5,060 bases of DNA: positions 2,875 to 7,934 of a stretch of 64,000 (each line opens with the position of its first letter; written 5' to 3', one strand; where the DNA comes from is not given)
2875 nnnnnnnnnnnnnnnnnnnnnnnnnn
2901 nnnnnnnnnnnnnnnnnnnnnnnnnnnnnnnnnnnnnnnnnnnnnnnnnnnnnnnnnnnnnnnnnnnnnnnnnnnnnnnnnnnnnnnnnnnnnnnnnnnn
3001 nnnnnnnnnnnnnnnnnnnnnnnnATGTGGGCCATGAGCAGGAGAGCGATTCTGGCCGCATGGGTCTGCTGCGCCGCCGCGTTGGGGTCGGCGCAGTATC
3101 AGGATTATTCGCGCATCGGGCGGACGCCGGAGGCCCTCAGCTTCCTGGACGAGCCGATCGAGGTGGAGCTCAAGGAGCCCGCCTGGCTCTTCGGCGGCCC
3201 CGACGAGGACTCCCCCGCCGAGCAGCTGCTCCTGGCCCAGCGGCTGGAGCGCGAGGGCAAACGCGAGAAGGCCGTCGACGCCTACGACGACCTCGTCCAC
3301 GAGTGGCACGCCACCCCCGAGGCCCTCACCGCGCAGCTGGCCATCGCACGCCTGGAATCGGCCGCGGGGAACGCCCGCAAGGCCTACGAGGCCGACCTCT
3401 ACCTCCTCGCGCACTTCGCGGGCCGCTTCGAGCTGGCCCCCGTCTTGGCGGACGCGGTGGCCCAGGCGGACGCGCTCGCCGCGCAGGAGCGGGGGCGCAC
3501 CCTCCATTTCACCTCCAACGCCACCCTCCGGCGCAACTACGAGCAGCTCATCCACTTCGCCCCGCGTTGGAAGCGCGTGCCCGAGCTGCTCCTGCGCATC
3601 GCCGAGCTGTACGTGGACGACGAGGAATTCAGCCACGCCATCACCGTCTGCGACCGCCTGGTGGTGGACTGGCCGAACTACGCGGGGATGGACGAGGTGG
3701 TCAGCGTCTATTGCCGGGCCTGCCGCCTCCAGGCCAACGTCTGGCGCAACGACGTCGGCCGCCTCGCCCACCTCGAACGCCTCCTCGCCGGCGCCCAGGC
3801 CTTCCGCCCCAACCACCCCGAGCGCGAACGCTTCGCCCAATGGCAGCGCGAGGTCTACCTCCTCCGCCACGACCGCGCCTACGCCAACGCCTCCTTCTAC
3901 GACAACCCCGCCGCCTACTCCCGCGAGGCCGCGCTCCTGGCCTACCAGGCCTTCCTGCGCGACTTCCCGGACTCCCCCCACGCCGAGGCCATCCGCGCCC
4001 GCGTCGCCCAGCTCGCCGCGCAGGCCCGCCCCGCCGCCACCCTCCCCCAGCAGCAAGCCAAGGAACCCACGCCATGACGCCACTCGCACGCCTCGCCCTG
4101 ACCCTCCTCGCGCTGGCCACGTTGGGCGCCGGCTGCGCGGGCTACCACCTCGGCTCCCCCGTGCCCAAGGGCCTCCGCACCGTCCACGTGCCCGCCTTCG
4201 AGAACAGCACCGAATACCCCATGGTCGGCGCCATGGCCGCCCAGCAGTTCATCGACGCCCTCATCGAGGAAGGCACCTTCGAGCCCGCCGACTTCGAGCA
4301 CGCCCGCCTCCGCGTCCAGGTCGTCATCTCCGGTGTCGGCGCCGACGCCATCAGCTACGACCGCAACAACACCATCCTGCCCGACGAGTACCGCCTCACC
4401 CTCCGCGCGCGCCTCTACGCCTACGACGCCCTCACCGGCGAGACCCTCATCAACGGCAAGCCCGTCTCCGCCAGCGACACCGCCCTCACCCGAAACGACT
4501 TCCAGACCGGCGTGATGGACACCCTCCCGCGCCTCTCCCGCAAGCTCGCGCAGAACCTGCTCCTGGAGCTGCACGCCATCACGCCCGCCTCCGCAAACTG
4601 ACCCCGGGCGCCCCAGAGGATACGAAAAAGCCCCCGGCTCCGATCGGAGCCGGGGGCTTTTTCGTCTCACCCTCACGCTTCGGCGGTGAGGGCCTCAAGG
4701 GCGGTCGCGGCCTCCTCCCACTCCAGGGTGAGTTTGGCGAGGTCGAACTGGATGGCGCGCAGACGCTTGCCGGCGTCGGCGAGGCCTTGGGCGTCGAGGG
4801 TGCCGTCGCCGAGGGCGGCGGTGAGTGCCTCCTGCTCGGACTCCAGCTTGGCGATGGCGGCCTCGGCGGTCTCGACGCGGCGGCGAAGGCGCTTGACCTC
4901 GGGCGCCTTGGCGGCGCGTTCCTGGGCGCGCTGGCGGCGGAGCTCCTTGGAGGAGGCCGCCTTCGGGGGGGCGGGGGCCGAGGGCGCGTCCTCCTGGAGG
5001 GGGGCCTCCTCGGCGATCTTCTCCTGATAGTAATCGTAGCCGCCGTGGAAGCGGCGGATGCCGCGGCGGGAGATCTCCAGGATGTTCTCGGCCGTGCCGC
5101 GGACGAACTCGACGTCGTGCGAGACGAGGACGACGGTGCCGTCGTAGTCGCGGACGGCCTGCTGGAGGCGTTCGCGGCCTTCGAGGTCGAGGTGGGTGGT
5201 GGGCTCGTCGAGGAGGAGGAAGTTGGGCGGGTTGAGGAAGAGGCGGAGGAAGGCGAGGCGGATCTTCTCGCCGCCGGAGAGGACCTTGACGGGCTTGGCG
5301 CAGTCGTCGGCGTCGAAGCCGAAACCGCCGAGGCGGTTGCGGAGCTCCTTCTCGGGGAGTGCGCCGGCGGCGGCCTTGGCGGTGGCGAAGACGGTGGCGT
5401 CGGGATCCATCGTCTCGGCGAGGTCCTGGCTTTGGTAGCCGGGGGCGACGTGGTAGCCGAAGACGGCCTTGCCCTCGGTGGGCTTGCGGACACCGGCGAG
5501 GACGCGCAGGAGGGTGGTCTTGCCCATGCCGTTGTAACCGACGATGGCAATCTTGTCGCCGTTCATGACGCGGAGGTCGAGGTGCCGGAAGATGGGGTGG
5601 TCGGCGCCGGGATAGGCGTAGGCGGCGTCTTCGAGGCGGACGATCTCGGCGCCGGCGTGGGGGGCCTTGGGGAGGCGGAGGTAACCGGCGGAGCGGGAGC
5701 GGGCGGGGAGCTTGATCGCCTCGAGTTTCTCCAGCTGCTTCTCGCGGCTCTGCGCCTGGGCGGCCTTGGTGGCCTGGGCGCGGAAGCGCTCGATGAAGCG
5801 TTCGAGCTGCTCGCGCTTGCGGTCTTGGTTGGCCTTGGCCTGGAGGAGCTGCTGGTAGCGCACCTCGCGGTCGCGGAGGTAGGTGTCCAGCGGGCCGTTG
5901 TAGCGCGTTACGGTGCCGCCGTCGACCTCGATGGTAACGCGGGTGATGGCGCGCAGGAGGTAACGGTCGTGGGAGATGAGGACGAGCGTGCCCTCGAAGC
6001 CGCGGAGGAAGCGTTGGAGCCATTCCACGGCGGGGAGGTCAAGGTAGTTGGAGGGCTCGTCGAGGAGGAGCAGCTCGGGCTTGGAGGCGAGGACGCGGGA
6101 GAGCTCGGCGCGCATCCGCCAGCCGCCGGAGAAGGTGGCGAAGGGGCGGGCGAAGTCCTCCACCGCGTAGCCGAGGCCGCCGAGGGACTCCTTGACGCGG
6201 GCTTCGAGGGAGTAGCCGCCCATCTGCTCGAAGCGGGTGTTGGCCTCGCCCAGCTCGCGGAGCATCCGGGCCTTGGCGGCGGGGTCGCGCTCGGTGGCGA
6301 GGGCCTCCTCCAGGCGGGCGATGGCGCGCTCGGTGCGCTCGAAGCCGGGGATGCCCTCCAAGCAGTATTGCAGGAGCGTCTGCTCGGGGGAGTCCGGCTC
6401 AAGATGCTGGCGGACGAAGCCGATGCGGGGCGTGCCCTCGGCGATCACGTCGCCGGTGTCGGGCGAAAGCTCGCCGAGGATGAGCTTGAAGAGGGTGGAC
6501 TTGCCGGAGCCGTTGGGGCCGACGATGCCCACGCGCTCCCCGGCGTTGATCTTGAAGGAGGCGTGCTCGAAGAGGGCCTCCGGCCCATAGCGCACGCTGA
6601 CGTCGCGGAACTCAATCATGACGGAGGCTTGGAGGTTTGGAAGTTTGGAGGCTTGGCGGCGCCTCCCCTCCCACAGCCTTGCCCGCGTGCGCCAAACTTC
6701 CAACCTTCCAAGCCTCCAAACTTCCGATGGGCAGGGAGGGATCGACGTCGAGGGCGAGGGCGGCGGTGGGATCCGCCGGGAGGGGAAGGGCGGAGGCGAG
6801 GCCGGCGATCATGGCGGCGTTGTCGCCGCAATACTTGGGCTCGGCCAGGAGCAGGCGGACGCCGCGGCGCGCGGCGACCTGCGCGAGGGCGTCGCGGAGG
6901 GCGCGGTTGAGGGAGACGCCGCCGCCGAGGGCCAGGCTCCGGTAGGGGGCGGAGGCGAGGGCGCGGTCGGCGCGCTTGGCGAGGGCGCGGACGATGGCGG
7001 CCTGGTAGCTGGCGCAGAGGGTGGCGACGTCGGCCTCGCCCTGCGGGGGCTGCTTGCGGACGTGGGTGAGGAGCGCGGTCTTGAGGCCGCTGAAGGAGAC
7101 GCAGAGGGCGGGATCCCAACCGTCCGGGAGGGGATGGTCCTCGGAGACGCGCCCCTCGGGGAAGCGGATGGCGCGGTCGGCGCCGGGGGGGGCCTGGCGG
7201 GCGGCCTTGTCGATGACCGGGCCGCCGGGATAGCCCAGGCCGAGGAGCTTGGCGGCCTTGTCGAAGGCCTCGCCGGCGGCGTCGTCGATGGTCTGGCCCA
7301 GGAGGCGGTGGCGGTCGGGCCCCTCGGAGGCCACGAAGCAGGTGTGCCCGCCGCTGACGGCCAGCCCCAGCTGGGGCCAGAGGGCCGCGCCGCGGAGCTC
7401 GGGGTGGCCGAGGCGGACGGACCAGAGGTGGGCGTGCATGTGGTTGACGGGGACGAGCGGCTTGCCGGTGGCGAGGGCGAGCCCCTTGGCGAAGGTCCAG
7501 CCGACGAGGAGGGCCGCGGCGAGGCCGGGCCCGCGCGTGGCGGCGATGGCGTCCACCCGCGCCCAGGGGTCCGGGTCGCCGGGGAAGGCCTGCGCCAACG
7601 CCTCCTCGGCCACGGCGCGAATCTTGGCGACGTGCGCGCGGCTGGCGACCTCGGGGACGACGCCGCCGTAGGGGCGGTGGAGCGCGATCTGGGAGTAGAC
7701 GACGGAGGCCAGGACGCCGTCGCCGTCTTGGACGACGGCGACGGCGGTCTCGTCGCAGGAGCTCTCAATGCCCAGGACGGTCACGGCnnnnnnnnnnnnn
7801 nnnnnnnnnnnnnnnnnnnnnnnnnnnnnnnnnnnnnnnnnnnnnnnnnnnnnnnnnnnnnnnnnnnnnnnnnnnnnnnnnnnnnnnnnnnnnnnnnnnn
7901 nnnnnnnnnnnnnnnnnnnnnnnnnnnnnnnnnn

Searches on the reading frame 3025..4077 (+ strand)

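Call 22: search_protein_families(library=ncbifam, max_evalue=0.00001, proteins=[window:3025-4077:+])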
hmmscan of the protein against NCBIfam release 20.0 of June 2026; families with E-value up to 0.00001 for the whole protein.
window:3025-4077:+ (350 aa): 0 families

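Call 78: search_protein_families(library=pfam, max_evalue=0.001, proteins=[window:3025-4077:+])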
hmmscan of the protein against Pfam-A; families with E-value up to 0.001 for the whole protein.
window:3025-4077:+ (350 aa): 1 family
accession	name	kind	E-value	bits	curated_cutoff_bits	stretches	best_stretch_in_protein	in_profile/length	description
PF13428.12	TPR_14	-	0.00039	21.3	23.5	0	64-103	1-40/44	Tetratricopeptide repeat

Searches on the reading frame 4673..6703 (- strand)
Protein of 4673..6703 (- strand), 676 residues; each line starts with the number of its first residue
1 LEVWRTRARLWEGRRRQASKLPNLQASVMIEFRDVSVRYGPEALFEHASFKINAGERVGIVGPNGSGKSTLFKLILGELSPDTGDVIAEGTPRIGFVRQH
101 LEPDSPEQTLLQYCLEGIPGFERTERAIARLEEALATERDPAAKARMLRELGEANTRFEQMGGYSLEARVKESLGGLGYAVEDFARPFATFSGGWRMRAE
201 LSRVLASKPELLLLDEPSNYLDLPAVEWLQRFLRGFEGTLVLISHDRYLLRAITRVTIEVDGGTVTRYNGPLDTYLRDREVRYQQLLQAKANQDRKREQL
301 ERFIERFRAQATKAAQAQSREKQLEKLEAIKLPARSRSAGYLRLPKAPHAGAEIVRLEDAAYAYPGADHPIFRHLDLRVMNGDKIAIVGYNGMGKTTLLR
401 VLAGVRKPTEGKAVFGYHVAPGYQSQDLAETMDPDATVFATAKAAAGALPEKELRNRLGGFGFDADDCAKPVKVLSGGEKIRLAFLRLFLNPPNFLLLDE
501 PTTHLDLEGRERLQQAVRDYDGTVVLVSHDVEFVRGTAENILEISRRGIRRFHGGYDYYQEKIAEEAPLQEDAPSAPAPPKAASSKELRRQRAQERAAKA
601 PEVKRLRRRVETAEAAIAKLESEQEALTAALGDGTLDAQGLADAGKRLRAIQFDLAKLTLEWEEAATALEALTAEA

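Call 22: search_protein_families(library=ncbifam, max_evalue=0.00001, proteins=[window:4673-6703:-])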
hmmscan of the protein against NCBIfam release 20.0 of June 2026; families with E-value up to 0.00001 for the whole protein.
window:4673-6703:- (676 aa): 188 families (the best 25 are shown)
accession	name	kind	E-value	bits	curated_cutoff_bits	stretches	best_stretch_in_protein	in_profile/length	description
NF000355.4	ribo_prot_ABC_F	equivalog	5.5e-134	447.7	380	4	310-534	267-489/499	ribosomal protection-like ABC-F family protein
NF011646.0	PRK15064.1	equivalog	9.8e-114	380.6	762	1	29-561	1-525/530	ABC-F family ATPase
NF007921.0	PRK10636.1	equivalog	5.3e-112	375.2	917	1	29-675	1-634/638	ABC transporter ATP-binding protein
NF050005.1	ABC_ATPase_Uup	equivalog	6.9e-103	345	900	1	29-654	3-618/636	ATP-binding cassette ATPase Uup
NF008358.0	PRK11147.1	equivalog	4.7e-96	322.5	936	1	29-650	3-610/635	ABC transporter ATP-binding protein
NF008775.0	PRK11819.1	equivalog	5.4e-96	322.4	599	3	94-483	72-454/556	energy-dependent translational throttle protein EttA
TIGR03719.1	ABC_ABC_ChvD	subfamily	7.3e-95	318.6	806.75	3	120-479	92-448/552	energy-dependent translational throttle protein EttA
NF000169.2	ABCF_Sal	exception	3.6e-86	289.9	725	4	353-530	314-487/542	Sal family ABC-F type ribosomal protection protein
NF000171.1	ABCF_producer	exception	1e-85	288.3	800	3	31-318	5-295/541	TlrC/CarA/OleB/SrmB family ABC-F type ribosomal protection protein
NF000168.2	ABCF_Msr_all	exception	1.6e-82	277.7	680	4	369-550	309-484/487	Msr family ABC-F type ribosomal protection protein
NF000170.2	ABCF_Vga_all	exception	5.8e-81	272.5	725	3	315-566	232-475/521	Vga family ABC-F type ribosomal protection protein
NF000514.1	ABCF_OptrA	exception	2.9e-80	270.4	1450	1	36-572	27-561/655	ABC-F type ribosomal protection protein OptrA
NF000166.1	ABCF_CarA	exception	4.5e-80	269.4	1050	3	30-310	6-297/556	ABC-F type ribosomal protection protein Car(A)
NF043038.1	ABCF_CplR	exception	9.5e-68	229.2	780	3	373-562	303-487/544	ABC-F type ribosomal protection protein CplR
NF000167.2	ABCF_Lsa_all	exception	1.3e-55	189.3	750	3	355-563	4-205/492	Lsa family ABC-F type ribosomal protection protein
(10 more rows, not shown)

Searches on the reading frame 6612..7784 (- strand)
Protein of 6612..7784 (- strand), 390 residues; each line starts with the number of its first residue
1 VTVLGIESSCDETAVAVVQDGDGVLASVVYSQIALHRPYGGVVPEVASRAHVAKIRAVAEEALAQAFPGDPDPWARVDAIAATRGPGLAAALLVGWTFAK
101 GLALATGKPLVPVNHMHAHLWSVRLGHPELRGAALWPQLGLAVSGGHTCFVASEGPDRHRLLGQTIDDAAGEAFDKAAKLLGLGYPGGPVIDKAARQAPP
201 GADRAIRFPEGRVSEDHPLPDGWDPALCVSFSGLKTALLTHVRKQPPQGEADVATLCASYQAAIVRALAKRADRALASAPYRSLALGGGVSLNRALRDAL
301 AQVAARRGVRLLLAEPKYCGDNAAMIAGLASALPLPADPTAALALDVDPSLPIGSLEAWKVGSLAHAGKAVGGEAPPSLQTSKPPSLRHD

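Call 22: search_protein_families(library=ncbifam, max_evalue=0.00001, proteins=[window:6612-7784:-])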
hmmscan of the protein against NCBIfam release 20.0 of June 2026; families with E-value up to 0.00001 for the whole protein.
window:6612-7784:- (390 aa): 5 families
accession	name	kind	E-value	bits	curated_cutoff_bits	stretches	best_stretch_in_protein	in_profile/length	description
TIGR03723.1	T6A_TsaD_YgjD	equivalog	2.5e-106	355.4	296.1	1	3-331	1-310/314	tRNA (adenosine(37)-N6)-threonylcarbamoyltransferase complex transferase subunit TsaD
TIGR00329.1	gcp_kae1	subfamily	1.9e-90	303.2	207.8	1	4-327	1-305/305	tRNA (adenosine(37)-N6)-threonylcarbamoyltransferase complex transferase subunit TsaD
TIGR03722.2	arch_KAE1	equivalog_domain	3.4e-52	177.5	375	1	3-328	1-291/323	KEOPS complex N(6)-L-threonylcarbamoyladenine synthase Kae1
NF007174.0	PRK09605.1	equivalog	4.3e-50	170.7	447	1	1-331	1-296/535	bifunctional N(6)-L-threonylcarbamoyladenine synthase/serine/threonine protein kinase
TIGR03725.1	T6A_YeaZ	equivalog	6.8e-09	36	69.3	1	3-124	1-102/212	tRNA (adenosine(37)-N6)-threonylcarbamoyltransferase complex dimerization subunit type 1 TsaB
